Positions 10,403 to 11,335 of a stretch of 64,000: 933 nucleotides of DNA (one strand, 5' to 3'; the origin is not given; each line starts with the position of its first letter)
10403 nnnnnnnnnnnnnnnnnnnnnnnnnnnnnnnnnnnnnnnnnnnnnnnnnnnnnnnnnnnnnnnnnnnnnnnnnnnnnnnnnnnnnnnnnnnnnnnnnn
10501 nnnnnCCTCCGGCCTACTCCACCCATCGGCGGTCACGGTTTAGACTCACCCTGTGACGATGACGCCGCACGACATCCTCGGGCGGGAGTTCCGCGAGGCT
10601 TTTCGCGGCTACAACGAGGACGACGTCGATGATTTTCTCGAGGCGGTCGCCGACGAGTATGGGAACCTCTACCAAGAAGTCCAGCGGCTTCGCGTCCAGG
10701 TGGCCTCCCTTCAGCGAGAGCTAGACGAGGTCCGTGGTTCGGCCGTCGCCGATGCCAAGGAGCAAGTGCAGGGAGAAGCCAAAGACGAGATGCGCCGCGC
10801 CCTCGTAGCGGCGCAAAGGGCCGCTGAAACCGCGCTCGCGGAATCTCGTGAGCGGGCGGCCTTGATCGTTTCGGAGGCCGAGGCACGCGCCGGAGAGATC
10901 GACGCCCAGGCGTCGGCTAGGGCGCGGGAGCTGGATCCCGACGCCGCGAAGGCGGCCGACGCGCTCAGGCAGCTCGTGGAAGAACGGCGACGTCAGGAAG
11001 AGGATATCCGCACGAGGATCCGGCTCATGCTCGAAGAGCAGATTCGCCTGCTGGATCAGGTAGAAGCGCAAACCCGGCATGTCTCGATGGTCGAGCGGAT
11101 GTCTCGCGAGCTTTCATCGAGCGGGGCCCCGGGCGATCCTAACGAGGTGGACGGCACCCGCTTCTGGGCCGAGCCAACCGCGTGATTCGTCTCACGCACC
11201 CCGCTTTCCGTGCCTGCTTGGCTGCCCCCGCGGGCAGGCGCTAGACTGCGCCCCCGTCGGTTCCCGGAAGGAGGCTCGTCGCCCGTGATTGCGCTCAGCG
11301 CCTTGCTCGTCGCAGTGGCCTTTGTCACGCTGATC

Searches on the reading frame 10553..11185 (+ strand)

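Call 12: search_protein_families(library=pfam, proteins=[window:10553-11185:+], max_evalue=0.001)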
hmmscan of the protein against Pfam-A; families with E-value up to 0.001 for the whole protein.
window:10553-11185:+ (210 aa): 2 families
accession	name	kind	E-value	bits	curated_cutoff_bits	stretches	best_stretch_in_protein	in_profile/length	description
PF05103.18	DivIVA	-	3e-22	79.4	28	1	3-147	1-121/131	DivIVA protein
PF06188.17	HrpE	-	0.00064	20.1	23.5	1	80-185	21-125/191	HrpE/YscL/FliH and V-type ATPase subunit E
